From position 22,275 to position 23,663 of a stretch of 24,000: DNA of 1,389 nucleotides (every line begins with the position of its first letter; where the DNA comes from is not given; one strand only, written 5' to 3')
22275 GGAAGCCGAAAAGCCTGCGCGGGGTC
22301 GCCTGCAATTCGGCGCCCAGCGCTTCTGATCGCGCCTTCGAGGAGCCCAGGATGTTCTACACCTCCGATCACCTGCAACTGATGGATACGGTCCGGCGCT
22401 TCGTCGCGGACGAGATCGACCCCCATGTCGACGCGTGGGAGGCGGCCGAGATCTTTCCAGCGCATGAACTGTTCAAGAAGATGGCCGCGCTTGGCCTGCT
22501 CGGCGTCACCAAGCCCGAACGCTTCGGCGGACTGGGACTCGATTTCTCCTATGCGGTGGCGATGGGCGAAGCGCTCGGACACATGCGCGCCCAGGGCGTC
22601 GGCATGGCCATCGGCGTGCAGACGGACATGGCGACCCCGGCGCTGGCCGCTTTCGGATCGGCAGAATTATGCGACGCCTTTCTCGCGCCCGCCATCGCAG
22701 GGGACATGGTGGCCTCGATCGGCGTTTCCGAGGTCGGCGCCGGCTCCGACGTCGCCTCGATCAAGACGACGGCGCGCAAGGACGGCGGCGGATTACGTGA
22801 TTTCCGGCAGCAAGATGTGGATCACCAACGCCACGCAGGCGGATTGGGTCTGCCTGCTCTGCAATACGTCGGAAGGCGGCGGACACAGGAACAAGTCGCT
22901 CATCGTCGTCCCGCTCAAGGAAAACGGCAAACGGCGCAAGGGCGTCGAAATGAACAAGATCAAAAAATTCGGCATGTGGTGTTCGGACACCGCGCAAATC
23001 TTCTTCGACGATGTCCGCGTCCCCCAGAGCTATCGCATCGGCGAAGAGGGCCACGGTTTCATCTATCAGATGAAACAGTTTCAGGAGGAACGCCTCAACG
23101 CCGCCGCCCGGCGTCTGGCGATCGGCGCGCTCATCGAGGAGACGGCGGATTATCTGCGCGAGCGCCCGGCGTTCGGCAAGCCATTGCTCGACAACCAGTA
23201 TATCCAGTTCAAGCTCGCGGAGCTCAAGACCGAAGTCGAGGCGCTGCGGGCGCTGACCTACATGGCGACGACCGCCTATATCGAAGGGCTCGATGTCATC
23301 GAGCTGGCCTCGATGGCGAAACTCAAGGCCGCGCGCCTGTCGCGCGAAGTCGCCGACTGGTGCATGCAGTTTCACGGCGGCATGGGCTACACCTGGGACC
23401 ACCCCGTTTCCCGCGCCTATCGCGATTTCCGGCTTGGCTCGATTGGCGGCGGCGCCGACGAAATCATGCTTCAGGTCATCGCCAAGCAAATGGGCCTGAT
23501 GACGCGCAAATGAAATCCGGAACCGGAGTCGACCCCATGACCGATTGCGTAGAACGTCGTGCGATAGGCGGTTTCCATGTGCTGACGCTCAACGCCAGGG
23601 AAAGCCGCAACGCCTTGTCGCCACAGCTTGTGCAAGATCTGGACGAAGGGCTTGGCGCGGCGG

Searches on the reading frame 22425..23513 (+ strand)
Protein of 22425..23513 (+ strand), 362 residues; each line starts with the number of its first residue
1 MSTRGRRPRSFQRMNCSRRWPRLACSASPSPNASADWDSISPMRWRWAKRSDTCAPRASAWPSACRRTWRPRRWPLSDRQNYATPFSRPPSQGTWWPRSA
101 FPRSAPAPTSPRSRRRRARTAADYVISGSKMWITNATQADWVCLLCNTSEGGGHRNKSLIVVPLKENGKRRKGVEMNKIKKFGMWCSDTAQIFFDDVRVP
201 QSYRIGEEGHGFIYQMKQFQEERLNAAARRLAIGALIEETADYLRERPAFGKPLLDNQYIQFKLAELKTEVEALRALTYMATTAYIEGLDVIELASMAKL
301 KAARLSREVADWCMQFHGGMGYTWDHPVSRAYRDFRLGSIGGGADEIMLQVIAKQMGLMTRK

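Call 15: search_protein_families(library=pfam, proteins=[window:22425-23513:+], max_evalue=0.001)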
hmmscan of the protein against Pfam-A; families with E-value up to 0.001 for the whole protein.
window:22425-23513:+ (362 aa): 3 families
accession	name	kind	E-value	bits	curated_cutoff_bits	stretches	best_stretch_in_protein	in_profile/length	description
PF00441.29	Acyl-CoA_dh_1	-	2.9e-43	148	22.4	1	209-356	1-149/150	Acyl-CoA dehydrogenase, C-terminal domain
PF08028.16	Acyl-CoA_dh_2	-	2.4e-16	60.7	22.7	1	235-337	13-125/134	Acyl-CoA dehydrogenase, C-terminal domain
PF02770.24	Acyl-CoA_dh_M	-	5.5e-12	46.1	33.3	1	117-197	21-97/97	Acyl-CoA dehydrogenase, middle domain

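Call 64: search_protein_families(library=ncbifam, proteins=[window:22425-23513:+], max_evalue=0.001)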
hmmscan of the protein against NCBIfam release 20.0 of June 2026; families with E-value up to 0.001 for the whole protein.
window:22425-23513:+ (362 aa): 17 families
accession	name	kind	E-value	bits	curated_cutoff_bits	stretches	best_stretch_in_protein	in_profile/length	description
NF042972.1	AcrlCoAredClosAcrC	equivalog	9.6e-49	166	640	1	120-355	143-375/378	acryloyl-CoA reductase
NF008997.0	PRK12341.1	equivalog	4.2e-47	161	537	1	123-356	146-376/382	acyl-CoA dehydrogenase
NF043006.1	CyhCrbnylCoADH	equivalog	1e-43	149.8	650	1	117-355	140-374/380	cyclohexane-1-carbonyl-CoA dehydrogenase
NF045552.1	GlutCoADH_Des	equivalog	1e-36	127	470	1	122-355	147-378/387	glutaryl-CoA dehydrogenase Acd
TIGR03207.1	cyc_hxne_CoA_dh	equivalog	1.6e-35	122.6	575.35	1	113-355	132-370/372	cyclohexanecarboxyl-CoA dehydrogenase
NF042439.1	SulpropCoADesulf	equivalog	2.2e-33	115.5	600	1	117-356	128-370/379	3-sulfinopropanoyl-CoA desulfinase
NF002885.1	PRK03354.1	equivalog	2.5e-30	105.7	540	1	124-356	146-373/378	crotonobetainyl-CoA dehydrogenase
NF053553.1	prodigi_MBC_PigA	equivalog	1.6e-25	90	500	1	119-358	145-381/381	prodigiosin MBC biosynthesis dehydrogenase PigA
NF058590.1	AcCoDHFadEBacil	equivalog_domain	1.4e-23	83.3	600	1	122-353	164-407/586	acyl-CoA dehydrogenase FadE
NF045652.1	ProlPCPDhRedW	equivalog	6.2e-22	77.9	650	1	114-358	135-375/376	L-prolyl-[peptidyl-carrier protein] dehydrogenase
NF037942.1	ac_ACP_DH_MbtN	equivalog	5.6e-21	74.7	700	1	124-356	138-365/376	mycobactin biosynthesis acyl-ACP dehydrogenase MbtN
NF052270.1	Staph_DH_FadE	equivalog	7.7e-18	64.4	600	1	119-347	163-384/400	acyl-CoA dehydrogenase FadE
TIGR03204.1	pimC_large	equivalog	2.7e-16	59.4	623.85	1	116-282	142-301/395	pimeloyl-CoA dehydrogenase large subunit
TIGR03203.1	pimD_small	equivalog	3.6e-10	39.5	652.7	1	119-333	142-353/378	pimeloyl-CoA dehydrogenase small subunit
NF050027.1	acylCoADhIpdE2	equivalog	4.2e-09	36.3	450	1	233-328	192-282/311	acyl-CoA dehydrogenase IpdE2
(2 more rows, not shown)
